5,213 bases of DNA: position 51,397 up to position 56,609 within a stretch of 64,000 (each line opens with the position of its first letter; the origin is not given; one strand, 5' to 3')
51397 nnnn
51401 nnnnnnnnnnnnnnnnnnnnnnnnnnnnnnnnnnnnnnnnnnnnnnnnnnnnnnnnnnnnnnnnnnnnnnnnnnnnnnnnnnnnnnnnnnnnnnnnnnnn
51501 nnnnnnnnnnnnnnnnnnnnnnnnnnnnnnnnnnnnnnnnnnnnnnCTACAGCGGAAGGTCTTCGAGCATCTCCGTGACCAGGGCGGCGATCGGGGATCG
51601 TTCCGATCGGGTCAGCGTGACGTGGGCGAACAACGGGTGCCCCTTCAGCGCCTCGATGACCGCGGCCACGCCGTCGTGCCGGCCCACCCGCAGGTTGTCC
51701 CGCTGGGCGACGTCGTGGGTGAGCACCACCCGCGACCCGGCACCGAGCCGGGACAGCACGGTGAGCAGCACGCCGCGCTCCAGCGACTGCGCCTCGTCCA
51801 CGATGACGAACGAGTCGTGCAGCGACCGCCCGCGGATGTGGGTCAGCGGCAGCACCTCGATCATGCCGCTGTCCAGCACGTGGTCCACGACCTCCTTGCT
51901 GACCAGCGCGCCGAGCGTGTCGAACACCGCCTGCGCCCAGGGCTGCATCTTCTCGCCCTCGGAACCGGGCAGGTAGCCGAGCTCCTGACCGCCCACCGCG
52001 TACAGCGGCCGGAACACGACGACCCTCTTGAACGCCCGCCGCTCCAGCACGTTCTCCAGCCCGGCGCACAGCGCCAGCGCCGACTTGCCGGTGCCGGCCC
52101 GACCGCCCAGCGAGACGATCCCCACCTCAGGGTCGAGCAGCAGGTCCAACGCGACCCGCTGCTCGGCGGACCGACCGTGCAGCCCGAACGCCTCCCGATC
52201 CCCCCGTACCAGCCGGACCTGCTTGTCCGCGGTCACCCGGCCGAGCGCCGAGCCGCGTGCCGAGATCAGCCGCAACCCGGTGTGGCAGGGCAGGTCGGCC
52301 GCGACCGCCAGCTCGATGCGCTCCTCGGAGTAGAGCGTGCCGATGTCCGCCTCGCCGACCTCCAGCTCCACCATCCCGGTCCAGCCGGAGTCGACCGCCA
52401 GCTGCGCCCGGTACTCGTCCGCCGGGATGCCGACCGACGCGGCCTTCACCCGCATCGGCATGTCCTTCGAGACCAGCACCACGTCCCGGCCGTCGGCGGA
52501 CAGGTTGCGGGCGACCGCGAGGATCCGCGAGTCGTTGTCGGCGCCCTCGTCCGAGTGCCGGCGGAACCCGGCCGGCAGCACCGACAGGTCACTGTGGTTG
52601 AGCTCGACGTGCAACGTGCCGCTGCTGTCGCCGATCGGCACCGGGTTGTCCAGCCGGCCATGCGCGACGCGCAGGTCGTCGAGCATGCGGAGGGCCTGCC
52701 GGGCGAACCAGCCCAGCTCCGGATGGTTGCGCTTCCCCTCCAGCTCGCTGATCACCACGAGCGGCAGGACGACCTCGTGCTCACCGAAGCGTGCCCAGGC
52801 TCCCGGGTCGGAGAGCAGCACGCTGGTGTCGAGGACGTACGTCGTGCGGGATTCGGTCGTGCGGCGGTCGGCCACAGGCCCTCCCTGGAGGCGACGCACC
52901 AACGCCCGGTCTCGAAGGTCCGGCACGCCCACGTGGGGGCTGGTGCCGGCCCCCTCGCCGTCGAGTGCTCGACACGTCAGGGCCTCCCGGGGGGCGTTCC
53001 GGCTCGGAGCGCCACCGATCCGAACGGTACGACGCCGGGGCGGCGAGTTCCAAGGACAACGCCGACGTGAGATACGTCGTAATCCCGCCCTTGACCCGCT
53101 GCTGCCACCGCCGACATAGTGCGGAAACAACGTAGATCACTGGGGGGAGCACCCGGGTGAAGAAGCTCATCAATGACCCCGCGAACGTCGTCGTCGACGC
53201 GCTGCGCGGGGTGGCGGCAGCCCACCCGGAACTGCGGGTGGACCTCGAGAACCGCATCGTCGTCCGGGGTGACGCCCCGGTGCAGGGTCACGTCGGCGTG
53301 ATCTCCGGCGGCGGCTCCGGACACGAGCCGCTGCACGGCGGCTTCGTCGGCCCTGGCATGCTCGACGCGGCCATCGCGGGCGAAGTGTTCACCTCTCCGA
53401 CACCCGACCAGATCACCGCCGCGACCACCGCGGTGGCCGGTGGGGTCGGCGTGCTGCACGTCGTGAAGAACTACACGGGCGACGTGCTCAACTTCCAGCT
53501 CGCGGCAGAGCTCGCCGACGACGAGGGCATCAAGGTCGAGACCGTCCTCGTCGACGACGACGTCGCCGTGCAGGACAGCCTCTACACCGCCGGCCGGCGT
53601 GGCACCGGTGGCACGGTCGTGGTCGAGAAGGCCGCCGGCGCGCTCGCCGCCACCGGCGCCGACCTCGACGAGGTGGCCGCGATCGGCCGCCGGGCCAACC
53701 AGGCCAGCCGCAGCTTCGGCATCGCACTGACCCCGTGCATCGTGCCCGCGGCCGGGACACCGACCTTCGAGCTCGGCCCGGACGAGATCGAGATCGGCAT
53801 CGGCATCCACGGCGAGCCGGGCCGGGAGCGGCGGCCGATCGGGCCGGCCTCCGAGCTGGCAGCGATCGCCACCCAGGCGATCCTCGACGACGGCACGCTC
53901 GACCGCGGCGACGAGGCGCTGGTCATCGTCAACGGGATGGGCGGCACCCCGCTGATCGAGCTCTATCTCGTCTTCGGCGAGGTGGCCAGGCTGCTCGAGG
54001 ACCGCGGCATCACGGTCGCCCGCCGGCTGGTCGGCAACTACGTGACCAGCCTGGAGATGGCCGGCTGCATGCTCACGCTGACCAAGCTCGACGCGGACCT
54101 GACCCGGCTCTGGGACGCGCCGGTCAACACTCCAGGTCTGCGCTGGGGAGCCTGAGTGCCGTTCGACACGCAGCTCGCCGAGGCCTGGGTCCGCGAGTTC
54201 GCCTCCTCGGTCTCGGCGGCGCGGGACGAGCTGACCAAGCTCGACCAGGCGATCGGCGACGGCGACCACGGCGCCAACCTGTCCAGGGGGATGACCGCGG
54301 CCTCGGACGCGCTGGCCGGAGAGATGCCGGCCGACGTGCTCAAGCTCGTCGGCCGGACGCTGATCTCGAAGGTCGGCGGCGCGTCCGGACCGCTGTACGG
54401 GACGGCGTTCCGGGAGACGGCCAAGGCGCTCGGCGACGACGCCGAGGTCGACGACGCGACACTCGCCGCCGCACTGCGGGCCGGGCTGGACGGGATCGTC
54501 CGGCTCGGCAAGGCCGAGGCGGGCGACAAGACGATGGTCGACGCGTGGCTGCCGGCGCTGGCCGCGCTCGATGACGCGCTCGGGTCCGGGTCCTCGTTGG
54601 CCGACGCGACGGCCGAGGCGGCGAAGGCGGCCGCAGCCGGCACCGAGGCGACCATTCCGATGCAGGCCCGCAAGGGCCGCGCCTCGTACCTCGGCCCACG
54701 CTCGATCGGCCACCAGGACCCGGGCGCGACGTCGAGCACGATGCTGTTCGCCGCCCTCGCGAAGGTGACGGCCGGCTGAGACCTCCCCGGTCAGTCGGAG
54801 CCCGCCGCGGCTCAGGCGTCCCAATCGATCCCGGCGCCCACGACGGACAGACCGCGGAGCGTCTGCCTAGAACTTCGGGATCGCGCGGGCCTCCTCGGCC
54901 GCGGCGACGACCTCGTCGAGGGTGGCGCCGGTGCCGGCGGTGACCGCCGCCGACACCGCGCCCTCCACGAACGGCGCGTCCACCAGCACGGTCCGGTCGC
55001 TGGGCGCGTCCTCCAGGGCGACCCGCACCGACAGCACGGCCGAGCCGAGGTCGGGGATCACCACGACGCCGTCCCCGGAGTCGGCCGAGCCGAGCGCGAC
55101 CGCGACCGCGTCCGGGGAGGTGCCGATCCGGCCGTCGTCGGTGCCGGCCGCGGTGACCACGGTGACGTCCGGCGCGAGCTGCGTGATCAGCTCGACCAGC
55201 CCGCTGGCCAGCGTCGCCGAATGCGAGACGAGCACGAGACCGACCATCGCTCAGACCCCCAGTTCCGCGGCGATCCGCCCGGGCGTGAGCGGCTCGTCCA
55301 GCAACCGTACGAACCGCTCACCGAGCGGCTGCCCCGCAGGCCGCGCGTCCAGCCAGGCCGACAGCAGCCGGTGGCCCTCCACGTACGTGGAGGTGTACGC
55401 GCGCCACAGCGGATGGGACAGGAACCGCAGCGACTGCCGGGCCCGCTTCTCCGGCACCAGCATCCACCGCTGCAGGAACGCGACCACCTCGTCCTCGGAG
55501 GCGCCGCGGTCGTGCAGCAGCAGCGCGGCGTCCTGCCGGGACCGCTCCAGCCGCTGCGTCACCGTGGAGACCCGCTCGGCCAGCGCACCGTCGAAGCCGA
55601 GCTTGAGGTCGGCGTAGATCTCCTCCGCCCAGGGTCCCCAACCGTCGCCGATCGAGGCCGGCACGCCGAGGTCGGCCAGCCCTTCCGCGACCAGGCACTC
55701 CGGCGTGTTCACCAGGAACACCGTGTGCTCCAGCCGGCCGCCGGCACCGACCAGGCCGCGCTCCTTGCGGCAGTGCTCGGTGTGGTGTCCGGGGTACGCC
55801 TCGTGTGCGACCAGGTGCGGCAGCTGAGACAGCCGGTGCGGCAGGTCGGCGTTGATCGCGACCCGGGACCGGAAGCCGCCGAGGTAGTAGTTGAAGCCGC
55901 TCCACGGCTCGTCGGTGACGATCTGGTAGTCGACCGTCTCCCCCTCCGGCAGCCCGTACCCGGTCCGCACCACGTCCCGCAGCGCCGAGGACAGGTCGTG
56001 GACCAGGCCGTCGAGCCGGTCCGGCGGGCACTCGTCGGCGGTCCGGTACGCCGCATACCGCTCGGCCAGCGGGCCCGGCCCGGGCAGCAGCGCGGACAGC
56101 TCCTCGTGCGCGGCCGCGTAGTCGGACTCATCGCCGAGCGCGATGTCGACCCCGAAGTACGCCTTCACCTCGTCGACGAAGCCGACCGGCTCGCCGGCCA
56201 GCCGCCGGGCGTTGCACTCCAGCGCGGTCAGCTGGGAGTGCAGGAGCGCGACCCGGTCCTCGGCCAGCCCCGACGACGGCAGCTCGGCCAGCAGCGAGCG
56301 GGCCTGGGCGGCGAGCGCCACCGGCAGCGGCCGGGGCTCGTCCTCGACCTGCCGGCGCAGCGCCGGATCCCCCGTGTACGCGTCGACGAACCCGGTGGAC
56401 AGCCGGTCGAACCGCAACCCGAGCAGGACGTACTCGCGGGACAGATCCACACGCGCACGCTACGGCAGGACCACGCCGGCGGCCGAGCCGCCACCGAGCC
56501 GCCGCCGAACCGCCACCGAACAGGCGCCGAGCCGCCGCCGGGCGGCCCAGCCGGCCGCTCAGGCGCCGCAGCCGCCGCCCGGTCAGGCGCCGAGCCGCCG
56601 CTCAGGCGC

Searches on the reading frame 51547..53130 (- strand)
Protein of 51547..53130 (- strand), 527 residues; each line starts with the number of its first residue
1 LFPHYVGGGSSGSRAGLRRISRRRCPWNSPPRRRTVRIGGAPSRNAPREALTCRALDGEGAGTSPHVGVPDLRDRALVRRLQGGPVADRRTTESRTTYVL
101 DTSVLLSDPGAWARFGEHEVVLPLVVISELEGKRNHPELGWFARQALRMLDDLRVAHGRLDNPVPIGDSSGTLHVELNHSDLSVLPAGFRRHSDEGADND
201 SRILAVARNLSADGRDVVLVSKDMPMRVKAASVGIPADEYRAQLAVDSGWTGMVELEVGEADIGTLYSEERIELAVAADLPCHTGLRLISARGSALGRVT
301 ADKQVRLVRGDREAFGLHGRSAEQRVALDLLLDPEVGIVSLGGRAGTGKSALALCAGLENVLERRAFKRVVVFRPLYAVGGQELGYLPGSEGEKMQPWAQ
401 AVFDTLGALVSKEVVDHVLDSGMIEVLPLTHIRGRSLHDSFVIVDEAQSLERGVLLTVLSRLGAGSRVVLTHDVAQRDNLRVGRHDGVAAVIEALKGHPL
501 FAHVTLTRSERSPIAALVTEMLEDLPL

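Call 50: search_protein_families(library=pfam, proteins=[window:51547-53130:-], max_evalue=0.01)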
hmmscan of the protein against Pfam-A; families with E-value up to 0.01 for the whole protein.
window:51547-53130:- (527 aa): 3 families
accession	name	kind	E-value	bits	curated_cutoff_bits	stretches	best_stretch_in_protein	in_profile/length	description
PF02562.22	PhoH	-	2.1e-48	165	27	1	318-521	3-203/205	PhoH-like protein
PF13638.12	PIN_4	-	1.8e-24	86.9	21.9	1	98-241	1-132/132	PIN domain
PF13604.12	AAA_30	-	4.9e-05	23.6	27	1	321-483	3-134/191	AAA domain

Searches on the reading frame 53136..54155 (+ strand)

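Call 50: search_protein_families(library=pfam, proteins=[window:53136-54155:+], max_evalue=0.01)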
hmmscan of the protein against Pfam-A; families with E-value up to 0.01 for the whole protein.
window:53136-54155:+ (339 aa): 1 family
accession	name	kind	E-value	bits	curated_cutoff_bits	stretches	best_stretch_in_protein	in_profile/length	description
PF02733.22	Dak1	-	1.2e-128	428.9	31.4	1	24-333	1-312/313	Dak1 domain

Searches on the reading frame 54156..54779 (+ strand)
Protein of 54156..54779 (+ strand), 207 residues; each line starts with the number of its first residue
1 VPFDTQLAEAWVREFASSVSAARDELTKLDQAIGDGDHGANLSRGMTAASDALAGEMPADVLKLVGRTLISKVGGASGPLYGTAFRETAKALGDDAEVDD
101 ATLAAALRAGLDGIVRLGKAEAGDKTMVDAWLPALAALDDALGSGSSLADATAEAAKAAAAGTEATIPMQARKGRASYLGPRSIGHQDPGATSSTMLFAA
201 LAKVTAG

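Call 50: search_protein_families(library=pfam, proteins=[window:54156-54779:+], max_evalue=0.01)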
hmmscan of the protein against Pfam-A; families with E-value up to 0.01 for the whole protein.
window:54156-54779:+ (207 aa): 1 family
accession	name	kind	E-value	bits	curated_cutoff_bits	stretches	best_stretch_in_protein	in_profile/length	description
PF02734.22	Dak2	-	3.7e-51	173.9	27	1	32-202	1-173/174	DAK2 domain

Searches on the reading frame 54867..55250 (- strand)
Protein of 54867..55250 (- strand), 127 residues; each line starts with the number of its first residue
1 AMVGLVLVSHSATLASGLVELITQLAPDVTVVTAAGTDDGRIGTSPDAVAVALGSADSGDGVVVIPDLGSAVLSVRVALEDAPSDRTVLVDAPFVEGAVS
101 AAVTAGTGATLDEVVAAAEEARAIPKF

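Call 50: search_protein_families(library=pfam, proteins=[window:54867-55250:-], max_evalue=0.01)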
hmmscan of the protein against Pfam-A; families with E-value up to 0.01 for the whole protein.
window:54867-55250:- (127 aa): 1 family
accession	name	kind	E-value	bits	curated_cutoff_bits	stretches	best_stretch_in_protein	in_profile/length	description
PF03610.21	EIIA-man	-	9.8e-23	80.9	21.4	1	4-114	1-115/116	PTS system fructose IIA component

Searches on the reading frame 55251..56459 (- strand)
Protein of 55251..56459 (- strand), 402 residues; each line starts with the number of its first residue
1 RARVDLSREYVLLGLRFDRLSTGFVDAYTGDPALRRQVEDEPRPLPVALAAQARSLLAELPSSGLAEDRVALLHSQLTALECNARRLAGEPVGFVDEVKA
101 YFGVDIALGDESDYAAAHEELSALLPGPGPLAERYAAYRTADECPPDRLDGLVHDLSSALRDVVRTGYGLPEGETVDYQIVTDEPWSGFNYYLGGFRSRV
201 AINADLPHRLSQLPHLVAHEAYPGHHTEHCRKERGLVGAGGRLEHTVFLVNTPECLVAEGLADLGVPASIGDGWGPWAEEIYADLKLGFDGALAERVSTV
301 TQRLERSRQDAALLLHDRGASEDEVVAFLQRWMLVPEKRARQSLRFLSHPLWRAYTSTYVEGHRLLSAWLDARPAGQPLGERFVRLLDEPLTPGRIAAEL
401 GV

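Call 50: search_protein_families(library=pfam, proteins=[window:55251-56459:-], max_evalue=0.01)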
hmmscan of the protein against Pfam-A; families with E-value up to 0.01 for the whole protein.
window:55251-56459:- (402 aa): 1 family
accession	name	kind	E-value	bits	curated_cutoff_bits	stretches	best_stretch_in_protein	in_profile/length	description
PF05960.17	DUF885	-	0.00034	20.8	32.4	1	211-366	359-493/532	Bacterial protein of unknown function (DUF885)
